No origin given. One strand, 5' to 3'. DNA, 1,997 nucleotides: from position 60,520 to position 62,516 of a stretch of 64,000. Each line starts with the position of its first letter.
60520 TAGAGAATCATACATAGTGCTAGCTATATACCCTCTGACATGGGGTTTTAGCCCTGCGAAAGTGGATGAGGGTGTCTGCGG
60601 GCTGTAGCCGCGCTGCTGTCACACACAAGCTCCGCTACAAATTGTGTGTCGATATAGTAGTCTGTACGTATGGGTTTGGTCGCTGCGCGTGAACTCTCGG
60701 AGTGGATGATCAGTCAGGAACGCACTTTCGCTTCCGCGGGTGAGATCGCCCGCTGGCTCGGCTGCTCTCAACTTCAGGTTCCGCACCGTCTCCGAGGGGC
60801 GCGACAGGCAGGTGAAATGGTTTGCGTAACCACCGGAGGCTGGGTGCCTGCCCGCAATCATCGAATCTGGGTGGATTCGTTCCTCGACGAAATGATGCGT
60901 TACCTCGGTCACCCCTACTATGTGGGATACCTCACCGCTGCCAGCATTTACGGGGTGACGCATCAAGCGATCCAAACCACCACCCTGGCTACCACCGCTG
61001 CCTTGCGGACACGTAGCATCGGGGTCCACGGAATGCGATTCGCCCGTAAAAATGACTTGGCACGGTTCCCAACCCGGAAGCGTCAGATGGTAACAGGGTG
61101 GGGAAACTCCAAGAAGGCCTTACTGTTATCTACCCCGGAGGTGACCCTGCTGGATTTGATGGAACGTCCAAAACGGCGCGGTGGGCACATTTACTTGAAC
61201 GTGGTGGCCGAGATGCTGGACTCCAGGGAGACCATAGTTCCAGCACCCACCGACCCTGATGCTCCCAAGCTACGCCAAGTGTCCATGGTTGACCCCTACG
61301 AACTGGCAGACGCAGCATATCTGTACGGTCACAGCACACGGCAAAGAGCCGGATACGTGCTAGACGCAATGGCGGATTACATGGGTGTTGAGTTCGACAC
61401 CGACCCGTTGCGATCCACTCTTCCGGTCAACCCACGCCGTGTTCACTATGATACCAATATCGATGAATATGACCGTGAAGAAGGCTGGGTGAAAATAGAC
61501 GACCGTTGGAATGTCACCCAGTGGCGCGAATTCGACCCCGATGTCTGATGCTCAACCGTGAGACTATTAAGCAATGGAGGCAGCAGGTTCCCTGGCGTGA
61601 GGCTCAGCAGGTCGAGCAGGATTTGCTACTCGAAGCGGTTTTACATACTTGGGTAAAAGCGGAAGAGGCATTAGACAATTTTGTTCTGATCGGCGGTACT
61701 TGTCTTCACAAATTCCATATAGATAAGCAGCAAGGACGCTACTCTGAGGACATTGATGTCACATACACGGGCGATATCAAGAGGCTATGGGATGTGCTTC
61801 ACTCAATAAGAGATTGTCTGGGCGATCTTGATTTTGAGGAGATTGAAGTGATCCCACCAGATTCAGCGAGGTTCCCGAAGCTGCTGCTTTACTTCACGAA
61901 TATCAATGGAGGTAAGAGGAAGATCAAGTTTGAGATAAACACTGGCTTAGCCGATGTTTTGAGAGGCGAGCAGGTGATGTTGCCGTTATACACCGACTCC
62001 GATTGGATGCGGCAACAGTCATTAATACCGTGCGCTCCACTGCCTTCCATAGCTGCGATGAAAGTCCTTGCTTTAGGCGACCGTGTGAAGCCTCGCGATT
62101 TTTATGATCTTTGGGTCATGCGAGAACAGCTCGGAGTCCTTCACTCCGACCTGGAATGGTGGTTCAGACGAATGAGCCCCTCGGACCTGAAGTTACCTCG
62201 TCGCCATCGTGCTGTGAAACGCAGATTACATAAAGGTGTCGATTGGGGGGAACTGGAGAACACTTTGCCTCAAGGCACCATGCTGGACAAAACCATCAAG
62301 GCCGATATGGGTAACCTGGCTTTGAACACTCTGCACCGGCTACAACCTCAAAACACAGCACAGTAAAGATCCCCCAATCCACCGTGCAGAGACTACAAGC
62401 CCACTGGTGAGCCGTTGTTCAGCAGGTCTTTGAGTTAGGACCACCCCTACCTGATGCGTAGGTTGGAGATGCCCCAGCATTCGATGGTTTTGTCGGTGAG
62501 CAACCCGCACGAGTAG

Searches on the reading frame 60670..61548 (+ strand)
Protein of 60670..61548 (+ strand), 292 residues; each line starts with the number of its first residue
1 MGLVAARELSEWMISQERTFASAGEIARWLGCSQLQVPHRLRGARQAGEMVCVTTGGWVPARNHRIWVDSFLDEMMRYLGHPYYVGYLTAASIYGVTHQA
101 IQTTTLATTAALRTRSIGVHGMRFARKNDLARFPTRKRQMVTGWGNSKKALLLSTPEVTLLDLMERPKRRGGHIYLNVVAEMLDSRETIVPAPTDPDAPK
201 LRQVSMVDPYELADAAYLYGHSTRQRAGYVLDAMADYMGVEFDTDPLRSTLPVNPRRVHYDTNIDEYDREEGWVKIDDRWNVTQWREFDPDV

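Call 23: find_encoding_contigs(protein=window:60670-61548:+, flank=10000, max_places=10)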
Protein window:60670-61548:+ (292 aa): 2 contigs read that carry it; 1 place shown.
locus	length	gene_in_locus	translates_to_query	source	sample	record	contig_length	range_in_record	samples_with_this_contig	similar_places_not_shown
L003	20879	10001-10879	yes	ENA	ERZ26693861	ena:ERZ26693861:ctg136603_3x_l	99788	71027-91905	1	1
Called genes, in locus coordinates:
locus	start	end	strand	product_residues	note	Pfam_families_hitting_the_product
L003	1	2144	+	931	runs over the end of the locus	PF22745:Nlig-Ia, PF01653:DNA_ligase_aden, PF03120:OB_DNA_ligase, PF12826:HHH_2, PF14520:HHH_5 (weak), PF00633:HHH (weak), PF12826:HHH_2, PF00533:BRCT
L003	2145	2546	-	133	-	PF01850:PIN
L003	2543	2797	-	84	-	PF02604:PhdYeFM_antitox (weak)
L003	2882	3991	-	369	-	PF00733:Asn_synthase (weak), PF03054:tRNA_Me_trans, PF20259:tRNA_Me_trans_M, PF20258:tRNA_Me_trans_C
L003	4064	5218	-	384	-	PF00266:Aminotran_5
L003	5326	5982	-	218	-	PF22234:Rv2466c-like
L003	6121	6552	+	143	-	PF10604:Polyketide_cyc2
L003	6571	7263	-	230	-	PF01694:Rhomboid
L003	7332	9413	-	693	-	-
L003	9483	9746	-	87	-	PF01106:NifU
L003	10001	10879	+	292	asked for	PF09407:AbiEi_1 (faint)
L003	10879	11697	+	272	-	PF08843:AbiEii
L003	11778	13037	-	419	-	-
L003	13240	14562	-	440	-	PF00275:EPSP_synthase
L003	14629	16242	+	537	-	PF00083:Sugar_tr (faint), PF07690:MFS_1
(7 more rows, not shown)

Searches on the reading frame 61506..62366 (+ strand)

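Call 29: search_protein_families(library=pfam, proteins=[window:61506-62366:+], max_evalue=0.1)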
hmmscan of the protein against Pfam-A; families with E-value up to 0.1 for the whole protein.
window:61506-62366:+ (286 aa): 1 family
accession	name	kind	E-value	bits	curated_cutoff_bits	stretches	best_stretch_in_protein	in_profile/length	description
PF08843.17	AbiEii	-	4e-25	89.6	22.5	1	55-229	11-191/238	Nucleotidyl transferase AbiEii toxin, Type IV TA system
